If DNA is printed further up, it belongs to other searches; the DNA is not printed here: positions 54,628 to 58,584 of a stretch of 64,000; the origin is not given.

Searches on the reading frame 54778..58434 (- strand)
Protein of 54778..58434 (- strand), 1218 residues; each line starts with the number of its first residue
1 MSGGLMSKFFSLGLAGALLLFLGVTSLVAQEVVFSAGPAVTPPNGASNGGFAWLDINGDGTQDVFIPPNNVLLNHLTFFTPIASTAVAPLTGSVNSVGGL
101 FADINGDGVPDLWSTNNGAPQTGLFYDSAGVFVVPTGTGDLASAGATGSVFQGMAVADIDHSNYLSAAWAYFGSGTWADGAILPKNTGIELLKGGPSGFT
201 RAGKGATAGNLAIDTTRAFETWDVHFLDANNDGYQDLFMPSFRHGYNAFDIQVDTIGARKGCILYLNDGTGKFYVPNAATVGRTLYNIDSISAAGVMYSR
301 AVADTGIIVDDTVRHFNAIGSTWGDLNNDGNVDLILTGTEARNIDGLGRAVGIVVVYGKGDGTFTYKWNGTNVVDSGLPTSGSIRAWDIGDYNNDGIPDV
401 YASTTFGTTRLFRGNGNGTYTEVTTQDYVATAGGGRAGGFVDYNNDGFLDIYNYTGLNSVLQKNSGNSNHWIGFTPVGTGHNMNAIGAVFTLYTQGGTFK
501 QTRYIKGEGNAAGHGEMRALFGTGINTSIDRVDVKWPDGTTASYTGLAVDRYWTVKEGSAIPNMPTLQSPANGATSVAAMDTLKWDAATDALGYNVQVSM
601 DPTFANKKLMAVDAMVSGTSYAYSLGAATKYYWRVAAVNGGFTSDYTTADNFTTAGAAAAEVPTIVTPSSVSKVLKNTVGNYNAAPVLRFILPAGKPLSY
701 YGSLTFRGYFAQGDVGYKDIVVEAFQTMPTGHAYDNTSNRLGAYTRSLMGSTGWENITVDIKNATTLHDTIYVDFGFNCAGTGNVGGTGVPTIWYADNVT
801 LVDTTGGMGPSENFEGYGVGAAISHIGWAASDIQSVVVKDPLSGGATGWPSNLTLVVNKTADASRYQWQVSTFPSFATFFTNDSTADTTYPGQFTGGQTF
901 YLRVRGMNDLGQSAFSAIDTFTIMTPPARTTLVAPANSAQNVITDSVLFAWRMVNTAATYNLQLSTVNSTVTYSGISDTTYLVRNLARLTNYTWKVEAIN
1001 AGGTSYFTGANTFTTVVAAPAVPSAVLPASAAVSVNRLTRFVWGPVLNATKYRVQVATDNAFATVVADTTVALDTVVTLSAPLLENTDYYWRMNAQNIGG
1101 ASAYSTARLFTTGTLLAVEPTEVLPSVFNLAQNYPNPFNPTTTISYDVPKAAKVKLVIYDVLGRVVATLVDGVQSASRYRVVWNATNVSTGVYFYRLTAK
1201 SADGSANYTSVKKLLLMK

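Call 3: search_protein_families(library=pfam, proteins=[window:54778-58434:-], max_evalue=0.01)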
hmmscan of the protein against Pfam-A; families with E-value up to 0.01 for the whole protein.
window:54778-58434:- (1218 aa): 9 families
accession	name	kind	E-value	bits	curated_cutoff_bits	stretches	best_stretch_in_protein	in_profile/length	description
PF13517.12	FG-GAP_3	-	7.4e-24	84.6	26.9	2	391-452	1-60/61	FG-GAP-like repeat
PF07593.17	UnbV_ASPIC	-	4.2e-12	46.2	23.4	1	485-554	1-68/68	ASPIC and UnbV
PF00041.27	fn3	-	3.2e-10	40.5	25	1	938-1005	7-75/84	Fibronectin type III domain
PF01839.29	FG-GAP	-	3.6e-09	36.8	22.1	0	390-418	8-32/37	FG-GAP repeat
PF18962.6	Por_Secre_tail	-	1.8e-08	35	27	1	1134-1201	2-66/75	Secretion system C-terminal sorting domain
PF25788.1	Ig_Rha78A_N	-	3.7e-08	34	27.4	0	1049-1115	35-104/105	Rha78A-like, N-terminal immunoglobulin domain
PF13860.13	FlgD_ig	-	1.3e-05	25.5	27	1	1144-1202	14-78/79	FlgD Ig-like domain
PF24489.1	Ig_J_second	-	7.3e-05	23.2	27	0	894-919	65-90/105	Tip attachment protein J second Ig-like domain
PF16655.11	PhoD_N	-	0.0054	17.7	30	0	1048-1097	26-80/90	PhoD-like phosphatase, N-terminal domain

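Call 4: search_protein_families(library=ncbifam, proteins=[window:54778-58434:-], max_evalue=0.01)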
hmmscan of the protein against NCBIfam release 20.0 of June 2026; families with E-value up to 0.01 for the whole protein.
window:54778-58434:- (1218 aa): 5 families
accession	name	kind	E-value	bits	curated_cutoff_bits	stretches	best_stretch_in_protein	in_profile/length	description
NF052323.1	T9SSA_dep_M6i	equivalog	9.7e-11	40.4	600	1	1130-1206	957-1033/1043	T9SS-dependent M6-like inactivated metalloprotease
TIGR04183.1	Por_Secre_tail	domain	2.1e-08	34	23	1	1134-1200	2-61/72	T9SS type A sorting domain-containing protein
NF033707.1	T9SS_sortase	equivalog_domain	9.8e-08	30.1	420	1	1131-1216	999-1094/1095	type IX secretion system sortase PorU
NF038113.1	T9SSA_dep_M36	equivalog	3.6e-05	22.1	885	1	1129-1202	791-860/869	T9SS-dependent M36 family metallopeptidase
NF047539.1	XAC2610_fam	domain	0.0008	19.9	35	0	225-246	2-23/89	XAC2610-related protein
